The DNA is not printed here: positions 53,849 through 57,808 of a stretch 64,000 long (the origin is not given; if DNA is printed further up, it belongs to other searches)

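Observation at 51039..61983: Methylation-dominated glycan-type locus with seven methyltransferase-like domains, one GT4, a coiled-coil 'ruler' protein and a Wzt ATPase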

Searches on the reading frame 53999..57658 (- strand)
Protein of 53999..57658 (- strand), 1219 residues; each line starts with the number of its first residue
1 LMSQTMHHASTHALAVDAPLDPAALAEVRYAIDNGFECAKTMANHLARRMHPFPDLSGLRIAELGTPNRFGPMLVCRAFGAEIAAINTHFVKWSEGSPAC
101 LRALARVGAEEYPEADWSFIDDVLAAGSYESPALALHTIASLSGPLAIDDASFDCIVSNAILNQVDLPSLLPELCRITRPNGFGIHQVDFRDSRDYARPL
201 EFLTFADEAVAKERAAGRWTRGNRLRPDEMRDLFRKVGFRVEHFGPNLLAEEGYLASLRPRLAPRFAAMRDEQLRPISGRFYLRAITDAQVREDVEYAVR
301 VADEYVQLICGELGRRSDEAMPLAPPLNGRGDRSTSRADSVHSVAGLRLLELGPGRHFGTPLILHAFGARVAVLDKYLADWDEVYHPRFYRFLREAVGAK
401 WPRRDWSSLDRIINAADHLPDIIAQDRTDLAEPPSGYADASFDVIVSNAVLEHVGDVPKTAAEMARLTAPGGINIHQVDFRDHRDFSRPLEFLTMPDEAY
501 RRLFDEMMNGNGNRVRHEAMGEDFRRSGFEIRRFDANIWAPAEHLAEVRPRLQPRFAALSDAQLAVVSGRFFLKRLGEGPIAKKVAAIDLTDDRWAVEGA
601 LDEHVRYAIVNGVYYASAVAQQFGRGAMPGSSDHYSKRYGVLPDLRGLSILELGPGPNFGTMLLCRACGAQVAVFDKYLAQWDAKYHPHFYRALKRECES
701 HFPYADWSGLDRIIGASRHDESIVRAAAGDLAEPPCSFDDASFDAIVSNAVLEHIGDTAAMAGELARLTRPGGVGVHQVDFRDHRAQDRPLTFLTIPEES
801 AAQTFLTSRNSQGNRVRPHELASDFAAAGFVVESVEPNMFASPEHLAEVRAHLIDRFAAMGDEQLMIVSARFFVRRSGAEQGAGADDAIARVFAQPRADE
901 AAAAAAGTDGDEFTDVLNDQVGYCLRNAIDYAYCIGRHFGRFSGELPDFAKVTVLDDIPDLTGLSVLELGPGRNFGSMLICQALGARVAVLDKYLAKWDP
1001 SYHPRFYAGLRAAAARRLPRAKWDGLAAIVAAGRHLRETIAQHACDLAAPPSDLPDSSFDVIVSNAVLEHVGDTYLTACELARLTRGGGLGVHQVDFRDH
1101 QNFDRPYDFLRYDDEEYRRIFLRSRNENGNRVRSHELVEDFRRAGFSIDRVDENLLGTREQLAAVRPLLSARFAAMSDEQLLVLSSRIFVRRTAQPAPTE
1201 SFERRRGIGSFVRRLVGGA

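Call 3: search_protein_families(library=pfam, proteins=[window:53999-57658:-], max_evalue=0.01)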
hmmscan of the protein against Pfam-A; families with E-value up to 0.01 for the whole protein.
window:53999-57658:- (1219 aa): 6 families
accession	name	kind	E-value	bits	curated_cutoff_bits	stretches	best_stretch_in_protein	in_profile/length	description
PF13489.12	Methyltransf_23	-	2.5e-39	135.1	27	3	644-834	20-163/164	Methyltransferase domain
PF08241.18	Methyltransf_11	-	3.5e-33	114.5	21.2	4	436-473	55-92/95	Methyltransferase domain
PF08242.18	Methyltransf_12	-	2.4e-21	76.7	30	2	426-473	54-97/98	Methyltransferase domain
PF13847.12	Methyltransf_31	-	3.5e-20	72.6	27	2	432-475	65-108/145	Methyltransferase domain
PF13649.12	Methyltransf_25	-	4.4e-20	72.6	27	2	723-773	47-97/97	Methyltransferase domain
PF20922.3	Anamorsin_N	-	7.2e-05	23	27.1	0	435-472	45-83/163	Anamorsin, N-terminal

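Call 4: search_protein_families(library=ncbifam, proteins=[window:53999-57658:-], max_evalue=0.01)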
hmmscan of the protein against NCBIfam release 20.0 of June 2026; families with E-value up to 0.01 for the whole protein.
window:53999-57658:- (1219 aa): 19 families
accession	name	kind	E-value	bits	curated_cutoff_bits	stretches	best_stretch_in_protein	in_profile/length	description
NF001241.0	PRK00216.1-2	equivalog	4.4e-15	55.9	327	1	715-774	87-144/231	demethylmenaquinone methyltransferase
NF045667.1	MTase_DVU1556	equivalog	2.2e-14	53.4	155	1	709-837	50-167/213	DVU_1556 family methyltransferase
TIGR02072.1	BioC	equivalog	5.6e-14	52.5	184.95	0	438-475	94-131/244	malonyl-ACP O-methyltransferase BioC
NF041537.1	ArsM_AhpD_UU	exception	1.5e-11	43.7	510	0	737-773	140-176/345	arsenite methyltransferase/AhpD domain selenoprotein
NF008823.0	PRK11873.1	subfamily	1.6e-11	44.2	263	0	438-472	143-177/272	arsenite methyltransferase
NF041536.1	ArsM_DUF2284_UU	exception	2.9e-09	35.8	575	0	737-773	140-176/459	arsenite methyltransferase/DUF2284 domain selenoprotein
TIGR01983.1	UbiG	equivalog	3.1e-09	36.5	102.95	0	439-474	114-149/228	bifunctional 2-polyprenyl-6-hydroxyphenol methylase/3-demethylubiquinol 3-O-methyltransferase UbiG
NF045823.1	PthPhpthDimycoMt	equivalog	4.3e-09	35.9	300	0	719-785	110-173/256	phthiotriol/phenolphthiotriol dimycocerosates methyltransferase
NF040539.1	AST_met_ArsM_2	exception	2.5e-08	34.1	240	0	437-480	124-166/262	putative arsinothricin biosynthesis methyltransferase ArsM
NF052510.1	methyltran_MpqE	exception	3.4e-08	33.2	335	0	437-475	112-150/234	methyl-plastoquinone biosynthesis methyltransferase MpqE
NF047649.1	MTase_UXPK_star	exception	1.7e-07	30.5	460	0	437-472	142-177/283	methyltransferase/UXPK-star double selenoprotein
NF040538.1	methyl_ArsM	equivalog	5.4e-07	29.1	500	0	438-472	168-204/356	arsinothricin biosynthesis methyltransferase ArsM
NF007610.0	PRK10258.1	equivalog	8.8e-07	28.5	342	0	716-775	79-136/251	malonyl-ACP O-methyltransferase BioC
NF045649.1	2X_seleno_MduS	exception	1.5e-06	27.5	380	0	721-779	89-149/338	methyltransferase domain-containing selenoprotein MduS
NF045882.1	PLipidMtase_Leg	equivalog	2.5e-06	27.4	390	0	737-791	103-153/207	phospholipid N-methyltransferase PmtA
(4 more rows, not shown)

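Call 15: search_solved_structures(query=window:53999-57658:-, max_evalue=0.01)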
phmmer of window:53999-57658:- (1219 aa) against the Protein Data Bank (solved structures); distinct sequences matched with E-value up to 0.01: 0.

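Call 18: find_homologous_proteins(query=window:53999-57658:-, max_evalue=0.00001)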
Query window:53999-57658:- (1219 aa): 23 proteins with E <= 0.00001 among 8000 candidates.
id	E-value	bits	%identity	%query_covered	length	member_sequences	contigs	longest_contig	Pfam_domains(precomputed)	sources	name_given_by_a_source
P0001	0.0e+0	2743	98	100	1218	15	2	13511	PF13847.13,PF13489.13,PF13649.13,PF08241.19,PF08242.19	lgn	-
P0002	0.0e+0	2401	87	100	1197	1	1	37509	PF13847.13,PF13489.13,PF13649.13,PF08241.19,PF08242.19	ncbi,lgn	-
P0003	0.0e+0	2211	80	100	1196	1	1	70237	PF13847.13,PF13489.13,PF13649.13,PF08241.19,PF08242.19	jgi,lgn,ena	-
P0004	0.0e+0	2003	71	100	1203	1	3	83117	PF13847.13,PF13489.13,PF13649.13,PF08241.19,PF08242.19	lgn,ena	-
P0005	0.0e+0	2003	72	100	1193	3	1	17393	PF13847.13,PF13489.13,PF13649.13,PF08241.19,PF08242.19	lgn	-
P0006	0.0e+0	1946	70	100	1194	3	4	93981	PF13847.13,PF13489.13,PF13649.13,PF08241.19,PF08242.19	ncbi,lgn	-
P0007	0.0e+0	1941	70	100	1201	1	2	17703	PF13847.13,PF13489.13,PF13649.13,PF08241.19,PF08242.19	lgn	-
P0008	0.0e+0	1666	63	98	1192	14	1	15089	PF13847.13,PF13489.13,PF13649.13,PF08241.19,PF08242.19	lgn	-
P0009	5.1e-259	881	50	71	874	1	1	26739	PF13847.13,PF13489.13,PF13649.13,PF08241.19,PF08242.19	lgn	-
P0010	4.5e-118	414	34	58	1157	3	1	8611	PF13847.13,PF13489.13,PF13649.13,PF01596.24,PF13578.13,PF08241.19,PF08242.19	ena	-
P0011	3.1e-69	252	48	23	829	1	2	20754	PF13489.13,PF13649.13,PF14524.13,PF00005.34,PF08241.19,PF08242.19,PF13304.13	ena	-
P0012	2.6e-49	186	37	24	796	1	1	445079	PF13489.13,PF08241.19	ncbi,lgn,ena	-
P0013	2.6e-48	183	37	24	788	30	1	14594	PF13489.13,PF08241.19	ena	-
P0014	5.1e-46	175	37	24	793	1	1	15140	PF13489.13,PF08241.19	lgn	-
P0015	3.7e-41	159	42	19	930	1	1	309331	PF13489.13,PF00534.27,PF13579.13,PF13439.13,PF08241.19,PF13692.13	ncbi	ncbi:MAG: glycosyltransferase [Syntrophales bacterium]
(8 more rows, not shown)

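Call 19: find_encoding_contigs(protein=P0006, flank=10000, max_places=2)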
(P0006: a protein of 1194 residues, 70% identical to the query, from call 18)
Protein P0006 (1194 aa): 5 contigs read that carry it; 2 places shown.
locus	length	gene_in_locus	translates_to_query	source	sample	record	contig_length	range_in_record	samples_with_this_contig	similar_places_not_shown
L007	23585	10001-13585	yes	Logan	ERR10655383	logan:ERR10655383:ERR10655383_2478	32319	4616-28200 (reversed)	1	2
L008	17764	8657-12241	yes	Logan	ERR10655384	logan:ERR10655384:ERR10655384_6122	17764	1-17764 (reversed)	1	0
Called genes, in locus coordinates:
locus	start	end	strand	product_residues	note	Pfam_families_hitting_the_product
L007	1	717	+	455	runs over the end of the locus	-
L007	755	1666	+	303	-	PF01061:ABC2_membrane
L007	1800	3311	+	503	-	PF04055:Radical_SAM (weak), PF13186:SPASM (weak)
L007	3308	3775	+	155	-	-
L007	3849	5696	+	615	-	PF13522:GATase_6, PF13537:GATase_7, PF00733:Asn_synthase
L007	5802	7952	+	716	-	PF01209:Ubie_methyltran, PF13489:Methyltransf_23, PF08241:Methyltransf_11, PF08242:Methyltransf_12, PF13649:Methyltransf_25, PF13847:Methyltransf_31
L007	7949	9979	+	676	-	PF13439:Glyco_transf_4, PF00534:Glycos_transf_1, PF20706:GT4-conflict (weak), PF13692:Glyco_trans_1_4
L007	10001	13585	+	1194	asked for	PF13489:Methyltransf_23, PF08242:Methyltransf_12 (weak), PF08241:Methyltransf_11, PF13489:Methyltransf_23, PF08241:Methyltransf_11 (weak), PF08242:Methyltransf_12 (weak), PF13489:Methyltransf_23, PF08241:Methyltransf_11 (weak), +2 more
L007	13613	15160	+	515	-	PF00005:ABC_tran, PF13304:AAA_21 (faint), PF14524:Wzt_C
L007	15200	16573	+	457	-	PF05711:TylF, PF13578:Methyltransf_24 (weak)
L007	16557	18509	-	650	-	-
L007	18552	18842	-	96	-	-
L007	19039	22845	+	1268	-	PF02811:PHP, PF07733:DNA_pol3_alpha, PF17657:DNA_pol3_finger, PF14579:HHH_6, PF01336:tRNA_anti-codon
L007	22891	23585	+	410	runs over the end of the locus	PF00266:Aminotran_5, PF01212:Beta_elim_lyase, PF01041:DegT_DnrJ_EryC1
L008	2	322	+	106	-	?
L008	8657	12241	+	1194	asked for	PF13489:Methyltransf_23, PF08242:Methyltransf_12 (weak), PF08241:Methyltransf_11, PF13489:Methyltransf_23, PF08241:Methyltransf_11 (weak), PF08242:Methyltransf_12 (weak), PF13489:Methyltransf_23, PF08241:Methyltransf_11 (weak), +2 more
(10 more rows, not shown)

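Call 20: find_encoding_contigs(protein=P0004, flank=10000, max_places=2)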
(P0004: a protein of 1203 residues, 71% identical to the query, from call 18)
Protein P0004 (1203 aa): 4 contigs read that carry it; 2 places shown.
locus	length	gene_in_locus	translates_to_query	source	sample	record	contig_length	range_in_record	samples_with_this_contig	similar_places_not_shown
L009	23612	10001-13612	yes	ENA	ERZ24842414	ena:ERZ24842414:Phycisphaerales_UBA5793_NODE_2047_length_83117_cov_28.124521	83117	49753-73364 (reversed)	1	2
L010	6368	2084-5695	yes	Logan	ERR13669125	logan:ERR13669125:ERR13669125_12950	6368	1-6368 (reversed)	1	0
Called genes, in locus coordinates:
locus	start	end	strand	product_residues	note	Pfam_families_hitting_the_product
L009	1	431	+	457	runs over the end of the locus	-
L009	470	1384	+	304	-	PF01061:ABC2_membrane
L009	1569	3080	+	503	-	PF04055:Radical_SAM (weak), PF13186:SPASM (weak)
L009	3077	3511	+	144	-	-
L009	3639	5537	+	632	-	PF13522:GATase_6, PF13537:GATase_7, PF00733:Asn_synthase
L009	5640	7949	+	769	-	PF01209:Ubie_methyltran, PF08241:Methyltransf_11, PF13489:Methyltransf_23, PF13847:Methyltransf_31, PF08242:Methyltransf_12, PF13649:Methyltransf_25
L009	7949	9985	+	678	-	PF13439:Glyco_transf_4, PF00534:Glycos_transf_1, PF13692:Glyco_trans_1_4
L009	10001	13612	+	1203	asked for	PF08242:Methyltransf_12 (faint), PF13649:Methyltransf_25 (faint), PF13489:Methyltransf_23, PF08241:Methyltransf_11, PF13489:Methyltransf_23, PF08241:Methyltransf_11 (weak), PF13489:Methyltransf_23, PF08241:Methyltransf_11 (weak), +1 more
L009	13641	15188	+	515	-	PF00005:ABC_tran, PF13304:AAA_21 (faint), PF14524:Wzt_C (weak)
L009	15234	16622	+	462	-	PF05711:TylF, PF13578:Methyltransf_24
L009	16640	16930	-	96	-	-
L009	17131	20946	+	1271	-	PF02811:PHP, PF07733:DNA_pol3_alpha, PF17657:DNA_pol3_finger, PF14579:HHH_6, PF01336:tRNA_anti-codon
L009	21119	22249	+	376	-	PF00266:Aminotran_5, PF01212:Beta_elim_lyase, PF01041:DegT_DnrJ_EryC1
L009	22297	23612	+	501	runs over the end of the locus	PF00005:ABC_tran (faint), PF01926:MMR_HSR1, PF02421:FeoB_N (weak), PF00009:GTP_EFTU, PF01926:MMR_HSR1, PF02421:FeoB_N, PF04548:AIG1 (weak), PF14714:KH_dom-like, +4 more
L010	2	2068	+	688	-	?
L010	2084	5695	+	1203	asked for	PF08242:Methyltransf_12 (faint), PF13649:Methyltransf_25 (faint), PF13489:Methyltransf_23, PF08241:Methyltransf_11, PF13489:Methyltransf_23, PF08241:Methyltransf_11 (weak), PF13489:Methyltransf_23, PF08241:Methyltransf_11 (weak), +1 more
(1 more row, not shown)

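Call 25: find_encoding_contigs(protein=P0003, flank=10000, max_places=1)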
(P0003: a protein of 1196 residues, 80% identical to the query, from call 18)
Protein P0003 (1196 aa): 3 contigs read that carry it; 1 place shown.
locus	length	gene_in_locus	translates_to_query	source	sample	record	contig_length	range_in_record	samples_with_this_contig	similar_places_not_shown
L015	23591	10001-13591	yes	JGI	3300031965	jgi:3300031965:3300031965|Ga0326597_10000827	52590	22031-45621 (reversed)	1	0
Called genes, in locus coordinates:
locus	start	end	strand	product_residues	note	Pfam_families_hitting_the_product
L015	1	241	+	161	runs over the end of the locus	-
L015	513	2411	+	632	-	PF13522:GATase_6, PF13537:GATase_7, PF00733:Asn_synthase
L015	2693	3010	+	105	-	-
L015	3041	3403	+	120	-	-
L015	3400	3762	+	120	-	-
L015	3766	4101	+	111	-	-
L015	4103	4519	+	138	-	-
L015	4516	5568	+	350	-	-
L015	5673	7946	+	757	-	PF01209:Ubie_methyltran (weak), PF13489:Methyltransf_23, PF08241:Methyltransf_11, PF08242:Methyltransf_12, PF13649:Methyltransf_25, PF13847:Methyltransf_31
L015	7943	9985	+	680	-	PF13439:Glyco_transf_4 (weak), PF00534:Glycos_transf_1, PF13692:Glyco_trans_1_4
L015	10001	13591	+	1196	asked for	PF08242:Methyltransf_12 (faint), PF13649:Methyltransf_25 (faint), PF13489:Methyltransf_23, PF08241:Methyltransf_11 (weak), PF13489:Methyltransf_23 (weak), PF08241:Methyltransf_11 (weak), PF13489:Methyltransf_23, PF08241:Methyltransf_11 (weak), +1 more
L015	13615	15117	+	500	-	PF00005:ABC_tran, PF13304:AAA_21 (faint), PF14524:Wzt_C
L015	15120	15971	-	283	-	PF13469:Sulfotransfer_3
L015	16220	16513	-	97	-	-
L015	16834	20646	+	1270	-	PF02811:PHP, PF07733:DNA_pol3_alpha, PF17657:DNA_pol3_finger, PF14579:HHH_6, PF01336:tRNA_anti-codon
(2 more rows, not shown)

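Call 26: find_encoding_contigs(protein=P0002, flank=10000, max_places=1)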
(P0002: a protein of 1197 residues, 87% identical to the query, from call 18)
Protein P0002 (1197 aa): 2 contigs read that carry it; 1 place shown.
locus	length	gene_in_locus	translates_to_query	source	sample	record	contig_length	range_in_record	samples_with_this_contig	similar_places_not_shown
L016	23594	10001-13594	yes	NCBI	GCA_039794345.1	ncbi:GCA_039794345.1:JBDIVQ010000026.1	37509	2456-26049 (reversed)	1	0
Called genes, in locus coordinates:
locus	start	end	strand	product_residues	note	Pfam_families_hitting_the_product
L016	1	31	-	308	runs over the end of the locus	PF01066:CDP-OH_P_transf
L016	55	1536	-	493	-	-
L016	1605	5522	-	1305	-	PF03928:HbpS-like (faint)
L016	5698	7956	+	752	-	PF01209:Ubie_methyltran (weak), PF13489:Methyltransf_23, PF08241:Methyltransf_11, PF08242:Methyltransf_12, PF13649:Methyltransf_25, PF13847:Methyltransf_31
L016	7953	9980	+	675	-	PF13439:Glyco_transf_4, PF00534:Glycos_transf_1, PF13692:Glyco_trans_1_4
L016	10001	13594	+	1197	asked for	PF13649:Methyltransf_25 (faint), PF13489:Methyltransf_23, PF08241:Methyltransf_11 (weak), PF08242:Methyltransf_12 (weak), PF13489:Methyltransf_23, PF08241:Methyltransf_11, PF13489:Methyltransf_23, PF08241:Methyltransf_11 (weak), +1 more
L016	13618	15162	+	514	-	PF00005:ABC_tran, PF13304:AAA_21 (faint), PF14524:Wzt_C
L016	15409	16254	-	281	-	PF13469:Sulfotransfer_3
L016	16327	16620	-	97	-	-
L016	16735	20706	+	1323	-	PF02811:PHP, PF07733:DNA_pol3_alpha, PF17657:DNA_pol3_finger, PF14579:HHH_6, PF01336:tRNA_anti-codon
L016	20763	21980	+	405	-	PF00155:Aminotran_1_2 (weak), PF00266:Aminotran_5, PF01212:Beta_elim_lyase, PF01041:DegT_DnrJ_EryC1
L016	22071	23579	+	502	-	PF00005:ABC_tran (faint), PF00025:Arf (faint), PF00071:Ras (faint), PF01926:MMR_HSR1, PF00009:GTP_EFTU (weak), PF01926:MMR_HSR1, PF02421:FeoB_N, PF14714:KH_dom-like, +5 more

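Call 27: find_encoding_contigs(protein=P0009, flank=10000, max_places=1)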
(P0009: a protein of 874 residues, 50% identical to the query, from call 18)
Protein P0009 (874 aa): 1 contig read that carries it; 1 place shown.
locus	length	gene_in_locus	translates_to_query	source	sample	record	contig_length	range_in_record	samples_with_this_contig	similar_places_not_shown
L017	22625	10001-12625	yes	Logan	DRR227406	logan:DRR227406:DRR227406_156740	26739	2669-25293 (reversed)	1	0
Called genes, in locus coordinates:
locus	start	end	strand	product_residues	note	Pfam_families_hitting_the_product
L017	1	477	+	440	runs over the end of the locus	-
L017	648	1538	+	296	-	PF01061:ABC2_membrane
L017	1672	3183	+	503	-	PF13186:SPASM (weak)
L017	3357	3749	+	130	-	-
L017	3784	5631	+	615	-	PF13522:GATase_6, PF13537:GATase_7, PF00733:Asn_synthase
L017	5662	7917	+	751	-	PF13489:Methyltransf_23, PF01209:Ubie_methyltran (weak), PF08241:Methyltransf_11, PF08242:Methyltransf_12, PF13649:Methyltransf_25, PF13847:Methyltransf_31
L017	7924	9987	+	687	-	PF13439:Glyco_transf_4, PF20706:GT4-conflict (weak), PF00534:Glycos_transf_1, PF13692:Glyco_trans_1_4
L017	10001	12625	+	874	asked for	PF13649:Methyltransf_25 (faint), PF13847:Methyltransf_31 (faint), PF13489:Methyltransf_23, PF08242:Methyltransf_12 (weak), PF08241:Methyltransf_11, PF13489:Methyltransf_23 (weak), PF08241:Methyltransf_11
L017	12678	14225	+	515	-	PF00005:ABC_tran, PF13304:AAA_21 (faint), PF14524:Wzt_C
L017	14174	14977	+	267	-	PF00881:Nitroreductase, PF28600:Nitroreductase_C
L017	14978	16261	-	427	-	PF00324:AA_permease, PF13520:AA_permease_2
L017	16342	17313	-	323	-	PF01916:DS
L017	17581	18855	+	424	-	PF00578:AhpC-TSA, PF08534:Redoxin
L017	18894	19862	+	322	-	PF01040:UbiA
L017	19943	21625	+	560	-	PF03631:Virul_fac_BrkB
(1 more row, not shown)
